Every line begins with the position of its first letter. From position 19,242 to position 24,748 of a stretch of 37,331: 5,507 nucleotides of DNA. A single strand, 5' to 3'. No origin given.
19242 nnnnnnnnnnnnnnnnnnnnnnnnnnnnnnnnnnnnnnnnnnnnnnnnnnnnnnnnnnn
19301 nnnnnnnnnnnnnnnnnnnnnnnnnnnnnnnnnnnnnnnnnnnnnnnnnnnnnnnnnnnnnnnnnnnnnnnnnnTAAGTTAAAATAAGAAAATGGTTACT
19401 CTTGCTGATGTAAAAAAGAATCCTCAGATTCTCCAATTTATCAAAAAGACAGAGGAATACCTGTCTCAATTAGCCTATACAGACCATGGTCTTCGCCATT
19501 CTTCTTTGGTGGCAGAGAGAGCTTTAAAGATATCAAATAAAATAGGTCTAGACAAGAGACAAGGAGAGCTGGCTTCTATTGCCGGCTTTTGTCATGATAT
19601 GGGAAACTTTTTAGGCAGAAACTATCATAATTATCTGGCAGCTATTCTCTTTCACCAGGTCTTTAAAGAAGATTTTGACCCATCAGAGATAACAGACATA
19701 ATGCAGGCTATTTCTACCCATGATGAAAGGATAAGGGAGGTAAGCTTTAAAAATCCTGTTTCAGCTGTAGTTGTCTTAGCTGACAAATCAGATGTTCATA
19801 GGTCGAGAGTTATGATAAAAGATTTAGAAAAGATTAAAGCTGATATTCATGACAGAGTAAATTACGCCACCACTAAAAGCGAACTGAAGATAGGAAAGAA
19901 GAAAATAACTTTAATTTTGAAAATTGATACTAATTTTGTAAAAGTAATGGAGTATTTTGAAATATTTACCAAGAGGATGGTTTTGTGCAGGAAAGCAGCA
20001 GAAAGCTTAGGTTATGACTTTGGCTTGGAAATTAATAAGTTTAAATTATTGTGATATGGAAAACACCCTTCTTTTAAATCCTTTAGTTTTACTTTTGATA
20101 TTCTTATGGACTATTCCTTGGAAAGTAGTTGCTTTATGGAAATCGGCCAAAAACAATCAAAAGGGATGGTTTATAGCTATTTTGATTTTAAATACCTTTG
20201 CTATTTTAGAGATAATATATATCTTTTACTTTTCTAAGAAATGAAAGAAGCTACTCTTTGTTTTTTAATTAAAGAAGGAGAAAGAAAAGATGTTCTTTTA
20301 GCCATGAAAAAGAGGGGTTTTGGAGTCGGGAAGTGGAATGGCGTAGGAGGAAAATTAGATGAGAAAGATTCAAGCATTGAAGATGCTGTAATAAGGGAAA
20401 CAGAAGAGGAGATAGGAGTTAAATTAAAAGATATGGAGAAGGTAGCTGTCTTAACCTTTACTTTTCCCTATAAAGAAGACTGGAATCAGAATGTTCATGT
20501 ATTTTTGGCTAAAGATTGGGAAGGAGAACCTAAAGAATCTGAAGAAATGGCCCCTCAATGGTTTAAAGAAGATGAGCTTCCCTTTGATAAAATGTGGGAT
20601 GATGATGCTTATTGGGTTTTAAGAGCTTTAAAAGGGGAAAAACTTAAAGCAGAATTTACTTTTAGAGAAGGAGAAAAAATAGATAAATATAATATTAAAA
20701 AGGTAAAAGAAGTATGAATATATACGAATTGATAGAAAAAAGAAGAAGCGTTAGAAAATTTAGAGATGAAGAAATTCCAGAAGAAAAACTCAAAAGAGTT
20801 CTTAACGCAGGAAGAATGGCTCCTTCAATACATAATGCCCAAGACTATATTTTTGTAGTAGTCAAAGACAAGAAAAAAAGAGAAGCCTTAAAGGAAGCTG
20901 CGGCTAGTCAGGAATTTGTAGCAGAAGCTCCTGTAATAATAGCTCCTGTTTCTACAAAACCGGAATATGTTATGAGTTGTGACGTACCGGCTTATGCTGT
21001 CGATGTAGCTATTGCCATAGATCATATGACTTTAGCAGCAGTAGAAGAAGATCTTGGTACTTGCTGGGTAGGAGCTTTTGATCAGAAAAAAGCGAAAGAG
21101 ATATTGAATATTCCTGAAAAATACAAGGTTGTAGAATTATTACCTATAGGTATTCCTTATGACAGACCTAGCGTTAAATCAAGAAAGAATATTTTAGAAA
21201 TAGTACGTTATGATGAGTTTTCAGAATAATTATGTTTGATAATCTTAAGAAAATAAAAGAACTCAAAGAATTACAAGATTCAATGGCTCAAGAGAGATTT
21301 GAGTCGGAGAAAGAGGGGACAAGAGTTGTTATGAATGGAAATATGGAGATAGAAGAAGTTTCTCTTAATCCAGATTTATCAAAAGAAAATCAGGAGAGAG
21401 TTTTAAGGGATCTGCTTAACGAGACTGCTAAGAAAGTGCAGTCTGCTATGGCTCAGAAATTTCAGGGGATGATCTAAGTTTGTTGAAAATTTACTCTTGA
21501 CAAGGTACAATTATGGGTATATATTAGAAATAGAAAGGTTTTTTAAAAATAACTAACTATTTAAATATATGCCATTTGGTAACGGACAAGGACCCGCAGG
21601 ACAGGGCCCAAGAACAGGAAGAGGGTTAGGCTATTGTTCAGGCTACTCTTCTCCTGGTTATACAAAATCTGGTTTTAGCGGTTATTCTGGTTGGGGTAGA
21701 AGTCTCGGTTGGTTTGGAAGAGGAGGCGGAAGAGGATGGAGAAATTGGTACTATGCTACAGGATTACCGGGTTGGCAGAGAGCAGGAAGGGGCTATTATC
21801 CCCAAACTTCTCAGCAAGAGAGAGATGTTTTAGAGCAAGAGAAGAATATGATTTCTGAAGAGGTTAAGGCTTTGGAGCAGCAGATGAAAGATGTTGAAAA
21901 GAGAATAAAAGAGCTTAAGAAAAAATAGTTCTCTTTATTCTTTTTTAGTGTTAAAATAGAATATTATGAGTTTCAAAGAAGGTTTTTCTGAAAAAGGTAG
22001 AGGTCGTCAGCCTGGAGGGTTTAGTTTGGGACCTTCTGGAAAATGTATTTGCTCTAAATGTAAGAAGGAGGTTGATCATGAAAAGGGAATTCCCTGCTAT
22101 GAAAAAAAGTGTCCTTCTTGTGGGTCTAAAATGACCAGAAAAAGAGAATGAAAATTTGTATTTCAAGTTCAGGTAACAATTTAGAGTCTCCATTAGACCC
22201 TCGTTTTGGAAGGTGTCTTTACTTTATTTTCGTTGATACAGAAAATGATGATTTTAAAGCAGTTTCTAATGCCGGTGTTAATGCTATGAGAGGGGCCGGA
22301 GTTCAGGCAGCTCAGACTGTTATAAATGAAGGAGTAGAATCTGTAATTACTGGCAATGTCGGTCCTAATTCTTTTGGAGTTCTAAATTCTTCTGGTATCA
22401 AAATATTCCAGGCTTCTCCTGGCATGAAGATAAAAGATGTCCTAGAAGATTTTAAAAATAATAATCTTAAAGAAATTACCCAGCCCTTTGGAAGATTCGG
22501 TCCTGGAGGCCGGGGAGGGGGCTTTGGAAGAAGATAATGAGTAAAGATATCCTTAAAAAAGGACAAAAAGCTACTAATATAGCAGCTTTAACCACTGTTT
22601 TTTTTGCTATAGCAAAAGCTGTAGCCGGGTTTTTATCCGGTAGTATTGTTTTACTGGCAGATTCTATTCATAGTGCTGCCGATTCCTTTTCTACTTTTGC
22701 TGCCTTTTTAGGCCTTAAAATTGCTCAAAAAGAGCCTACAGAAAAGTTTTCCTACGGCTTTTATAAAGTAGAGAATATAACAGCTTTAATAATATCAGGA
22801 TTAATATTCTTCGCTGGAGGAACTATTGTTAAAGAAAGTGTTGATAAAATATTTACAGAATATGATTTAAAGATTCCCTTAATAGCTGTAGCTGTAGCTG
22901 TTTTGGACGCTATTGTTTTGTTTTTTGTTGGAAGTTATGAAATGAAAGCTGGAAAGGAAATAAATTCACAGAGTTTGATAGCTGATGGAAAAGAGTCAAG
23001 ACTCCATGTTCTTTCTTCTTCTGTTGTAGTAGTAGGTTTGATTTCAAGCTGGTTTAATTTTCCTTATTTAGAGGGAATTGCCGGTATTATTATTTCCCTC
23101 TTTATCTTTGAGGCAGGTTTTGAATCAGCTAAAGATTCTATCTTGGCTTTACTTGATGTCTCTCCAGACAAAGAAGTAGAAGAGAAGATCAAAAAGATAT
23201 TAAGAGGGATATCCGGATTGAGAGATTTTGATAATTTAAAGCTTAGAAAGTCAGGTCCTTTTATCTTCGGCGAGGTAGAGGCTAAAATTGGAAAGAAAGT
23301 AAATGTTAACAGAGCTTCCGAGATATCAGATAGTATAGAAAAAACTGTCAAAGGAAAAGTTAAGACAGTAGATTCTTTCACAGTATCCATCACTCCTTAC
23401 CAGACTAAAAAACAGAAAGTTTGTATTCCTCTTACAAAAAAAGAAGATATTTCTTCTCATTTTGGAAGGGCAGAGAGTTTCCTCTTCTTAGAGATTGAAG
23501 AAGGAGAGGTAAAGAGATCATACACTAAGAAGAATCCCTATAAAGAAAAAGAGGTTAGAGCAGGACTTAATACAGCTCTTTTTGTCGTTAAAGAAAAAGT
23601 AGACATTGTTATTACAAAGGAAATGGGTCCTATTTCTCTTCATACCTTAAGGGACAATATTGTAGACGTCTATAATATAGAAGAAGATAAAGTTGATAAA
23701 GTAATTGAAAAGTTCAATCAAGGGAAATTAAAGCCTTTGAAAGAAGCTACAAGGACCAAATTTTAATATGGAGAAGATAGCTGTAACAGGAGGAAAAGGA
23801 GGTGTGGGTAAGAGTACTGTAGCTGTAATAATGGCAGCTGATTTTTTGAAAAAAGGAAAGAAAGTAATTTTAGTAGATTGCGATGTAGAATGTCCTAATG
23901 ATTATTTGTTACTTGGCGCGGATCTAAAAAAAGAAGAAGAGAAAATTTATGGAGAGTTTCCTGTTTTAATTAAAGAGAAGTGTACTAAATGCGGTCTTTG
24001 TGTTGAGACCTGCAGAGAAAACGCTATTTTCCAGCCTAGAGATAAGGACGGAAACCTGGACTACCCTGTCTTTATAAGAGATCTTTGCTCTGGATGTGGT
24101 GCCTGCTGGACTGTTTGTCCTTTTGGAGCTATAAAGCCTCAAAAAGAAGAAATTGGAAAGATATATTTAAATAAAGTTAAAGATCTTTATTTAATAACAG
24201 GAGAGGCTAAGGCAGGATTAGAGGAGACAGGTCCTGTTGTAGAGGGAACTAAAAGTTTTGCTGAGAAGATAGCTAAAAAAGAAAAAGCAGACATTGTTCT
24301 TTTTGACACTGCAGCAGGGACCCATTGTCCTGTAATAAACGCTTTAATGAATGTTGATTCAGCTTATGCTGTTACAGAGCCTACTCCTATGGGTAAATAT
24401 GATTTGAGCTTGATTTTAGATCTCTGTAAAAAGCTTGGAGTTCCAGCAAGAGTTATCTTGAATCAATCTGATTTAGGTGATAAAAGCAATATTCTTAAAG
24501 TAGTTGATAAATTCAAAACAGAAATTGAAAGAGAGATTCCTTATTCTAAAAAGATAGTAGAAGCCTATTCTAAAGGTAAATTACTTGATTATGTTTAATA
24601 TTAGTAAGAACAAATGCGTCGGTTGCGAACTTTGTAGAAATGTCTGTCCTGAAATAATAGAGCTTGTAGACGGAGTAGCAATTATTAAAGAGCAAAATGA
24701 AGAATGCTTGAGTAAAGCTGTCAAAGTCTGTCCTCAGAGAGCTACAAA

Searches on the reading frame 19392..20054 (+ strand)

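Call 65: search_protein_families(library=pfam, proteins=[window:19392-20054:+], max_evalue=0.01)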
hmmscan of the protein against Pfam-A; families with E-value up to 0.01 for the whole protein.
window:19392-20054:+ (220 aa): 1 family
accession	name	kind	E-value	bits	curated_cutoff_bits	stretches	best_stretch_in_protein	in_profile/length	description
PF01966.28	HD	-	1.2e-06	29.2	22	1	34-154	2-111/116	HD domain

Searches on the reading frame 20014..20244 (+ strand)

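Call 65: search_protein_families(library=pfam, proteins=[window:20014-20244:+], max_evalue=0.01)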
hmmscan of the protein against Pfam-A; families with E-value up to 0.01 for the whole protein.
window:20014-20244:+ (76 aa): 1 family
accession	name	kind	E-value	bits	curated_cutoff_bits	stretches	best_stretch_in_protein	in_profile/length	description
PF18893.5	DUF5652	-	8.5e-21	73.9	23.4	1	20-76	10-66/71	Family of unknown function (DUF5652)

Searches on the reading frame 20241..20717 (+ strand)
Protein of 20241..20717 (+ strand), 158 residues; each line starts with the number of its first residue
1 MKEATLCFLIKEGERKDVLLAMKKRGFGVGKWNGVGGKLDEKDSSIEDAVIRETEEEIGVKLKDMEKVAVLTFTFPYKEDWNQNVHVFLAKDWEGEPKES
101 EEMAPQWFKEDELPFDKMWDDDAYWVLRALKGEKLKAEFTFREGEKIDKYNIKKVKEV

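Call 65: search_protein_families(library=pfam, proteins=[window:20241-20717:+], max_evalue=0.01)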
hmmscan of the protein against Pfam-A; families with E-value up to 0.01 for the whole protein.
window:20241-20717:+ (158 aa): 2 families
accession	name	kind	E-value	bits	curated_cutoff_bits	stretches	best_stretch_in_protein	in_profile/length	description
PF00293.34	NUDIX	-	5.8e-18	65.6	21.1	1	4-126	5-131/134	NUDIX domain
PF22327.2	Nudt16-like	-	0.0031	17.9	27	1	15-91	22-93/161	U8 snoRNA-decapping enzyme-like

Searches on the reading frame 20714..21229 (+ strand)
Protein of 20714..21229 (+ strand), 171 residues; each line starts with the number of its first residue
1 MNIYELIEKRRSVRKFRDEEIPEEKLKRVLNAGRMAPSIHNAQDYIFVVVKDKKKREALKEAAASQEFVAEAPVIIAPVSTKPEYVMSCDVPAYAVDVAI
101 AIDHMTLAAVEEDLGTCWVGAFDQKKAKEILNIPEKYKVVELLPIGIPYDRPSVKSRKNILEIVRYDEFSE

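Call 65: search_protein_families(library=pfam, proteins=[window:20714-21229:+], max_evalue=0.01)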
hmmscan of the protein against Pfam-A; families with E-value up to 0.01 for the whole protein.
window:20714-21229:+ (171 aa): 2 families
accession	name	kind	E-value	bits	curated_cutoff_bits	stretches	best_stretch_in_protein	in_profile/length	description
PF00881.29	Nitroreductase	-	1.4e-29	103.9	23.5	2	7-71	1-65/167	Nitroreductase family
PF14512.11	TM1586_NiRdase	-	1.2e-16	61.5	27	1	2-168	1-153/215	Putative TM nitroreductase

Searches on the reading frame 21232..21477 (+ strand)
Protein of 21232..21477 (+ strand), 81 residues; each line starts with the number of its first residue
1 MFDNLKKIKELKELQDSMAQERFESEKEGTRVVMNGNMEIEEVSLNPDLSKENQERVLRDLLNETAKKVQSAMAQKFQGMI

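Call 65: search_protein_families(library=pfam, proteins=[window:21232-21477:+], max_evalue=0.01)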
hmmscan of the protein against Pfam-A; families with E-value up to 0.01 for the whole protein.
window:21232-21477:+ (81 aa): 1 family
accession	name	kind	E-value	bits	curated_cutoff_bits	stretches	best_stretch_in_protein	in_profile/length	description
PF02575.21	YbaB_DNA_bd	-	8.3e-09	35.9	25.5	1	9-78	9-80/91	YbaB/EbfC DNA-binding family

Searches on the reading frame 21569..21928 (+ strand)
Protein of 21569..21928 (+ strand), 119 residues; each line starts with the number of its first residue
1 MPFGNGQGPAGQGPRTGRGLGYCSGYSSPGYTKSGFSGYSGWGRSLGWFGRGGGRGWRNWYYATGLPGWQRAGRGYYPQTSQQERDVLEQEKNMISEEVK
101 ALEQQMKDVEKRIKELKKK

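Call 66: search_protein_families(library=pfam, proteins=[window:21569-21928:+], max_evalue=0.01)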
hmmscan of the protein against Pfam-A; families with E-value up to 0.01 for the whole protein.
window:21569-21928:+ (119 aa): 2 families
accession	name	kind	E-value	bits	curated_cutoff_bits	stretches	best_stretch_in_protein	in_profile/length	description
PF17253.7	DUF5320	-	1.3e-25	90.9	27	1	1-116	1-99/99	Family of unknown function (DUF5320)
PF01920.25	Prefoldin_2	-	5e-05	23.7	27.6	1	73-119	52-98/106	Prefoldin subunit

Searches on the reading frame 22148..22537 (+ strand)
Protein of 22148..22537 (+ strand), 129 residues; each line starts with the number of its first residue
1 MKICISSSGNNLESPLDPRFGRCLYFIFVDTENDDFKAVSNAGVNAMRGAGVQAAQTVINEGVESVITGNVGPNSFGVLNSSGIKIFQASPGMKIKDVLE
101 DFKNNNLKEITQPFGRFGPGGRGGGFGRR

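Call 66: search_protein_families(library=pfam, proteins=[window:22148-22537:+], max_evalue=0.01)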
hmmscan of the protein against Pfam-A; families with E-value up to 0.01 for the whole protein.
window:22148-22537:+ (129 aa): 1 family
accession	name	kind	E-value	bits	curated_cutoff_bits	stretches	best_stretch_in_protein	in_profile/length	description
PF02579.22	Nitro_FeMo-Co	-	1.7e-22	80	26.3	1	13-103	2-93/94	Dinitrogenase iron-molybdenum cofactor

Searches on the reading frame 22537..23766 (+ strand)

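Call 66: search_protein_families(library=pfam, proteins=[window:22537-23766:+], max_evalue=0.01)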
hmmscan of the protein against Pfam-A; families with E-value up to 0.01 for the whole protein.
window:22537-23766:+ (409 aa): 3 families
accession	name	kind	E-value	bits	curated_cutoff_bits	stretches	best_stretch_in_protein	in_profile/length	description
PF01545.26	Cation_efflux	-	1.3e-43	149.5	26.6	1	15-206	3-198/198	Cation efflux family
PF02579.22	Nitro_FeMo-Co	-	1e-15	58.2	26.3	1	303-394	3-93/94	Dinitrogenase iron-molybdenum cofactor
PF16916.11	ZT_dimer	-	2.5e-11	43.8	26.7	1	210-288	1-78/78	Dimerisation domain of Zinc Transporter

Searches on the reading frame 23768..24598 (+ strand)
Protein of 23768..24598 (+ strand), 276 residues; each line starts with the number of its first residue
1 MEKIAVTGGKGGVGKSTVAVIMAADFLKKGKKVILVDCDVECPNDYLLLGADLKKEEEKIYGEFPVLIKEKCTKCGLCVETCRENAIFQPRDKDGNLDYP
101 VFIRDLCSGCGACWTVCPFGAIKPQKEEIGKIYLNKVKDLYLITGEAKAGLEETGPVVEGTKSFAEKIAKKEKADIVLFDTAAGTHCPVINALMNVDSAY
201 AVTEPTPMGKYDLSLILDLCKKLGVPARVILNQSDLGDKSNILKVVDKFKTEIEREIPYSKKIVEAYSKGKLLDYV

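Call 66: search_protein_families(library=pfam, proteins=[window:23768-24598:+], max_evalue=0.01)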
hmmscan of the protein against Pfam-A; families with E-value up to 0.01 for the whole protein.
window:23768-24598:+ (276 aa): 23 families
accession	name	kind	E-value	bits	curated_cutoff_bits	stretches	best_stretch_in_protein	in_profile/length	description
PF01656.29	CbiA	-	6.5e-18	65.3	25.4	1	4-272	1-124/125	CobQ/CobB/MinD/ParA nucleotide binding domain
PF10609.15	ParA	-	4.2e-14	53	27.1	1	2-68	4-70/246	NUBPL iron-transfer P-loop NTPase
PF00037.32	Fer4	-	3.2e-13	49.3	21.1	2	100-123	1-24/24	4Fe-4S binding domain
PF13614.12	AAA_31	-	3.4e-13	50.3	27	1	1-63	1-62/177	AAA domain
PF12838.12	Fer4_7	-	7.8e-11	42.7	27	1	71-121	1-52/52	4Fe-4S dicluster domain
PF13237.11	Fer4_10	-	1.4e-09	38.1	25.5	2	101-126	3-30/53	4Fe-4S dicluster domain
PF13187.11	Fer4_9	-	1.9e-09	37.8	27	2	37-87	7-52/52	4Fe-4S dicluster domain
PF12837.12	Fer4_6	-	3e-09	36.8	25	2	100-122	2-24/24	4Fe-4S binding domain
PF14697.11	Fer4_21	-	2e-08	34.7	35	1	69-122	5-57/59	4Fe-4S dicluster domain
PF13484.11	Fer4_16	-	4.1e-07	31.1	30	1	107-127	2-22/66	4Fe-4S double cluster binding domain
PF00142.24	Fer4_NifH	-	6.7e-07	29.5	25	1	3-51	2-49/271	4Fe-4S iron sulfur cluster binding proteins, NifH/frxC family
PF02374.21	ArsA_ATPase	-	1.2e-06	28.4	24.3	1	3-39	2-38/305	Anion-transporting ATPase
PF25160.1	LdpA_Fe-S-bd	-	5.4e-06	26.5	27.6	1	103-125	24-46/49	LdpA Fe-S cluster-binding domain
PF12800.12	Fer4_4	-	2.2e-05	24.9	24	0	70-83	2-15/17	4Fe-4S binding domain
PF12797.12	Fer4_2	-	3.2e-05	24.1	24.5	1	65-82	3-20/22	4Fe-4S binding domain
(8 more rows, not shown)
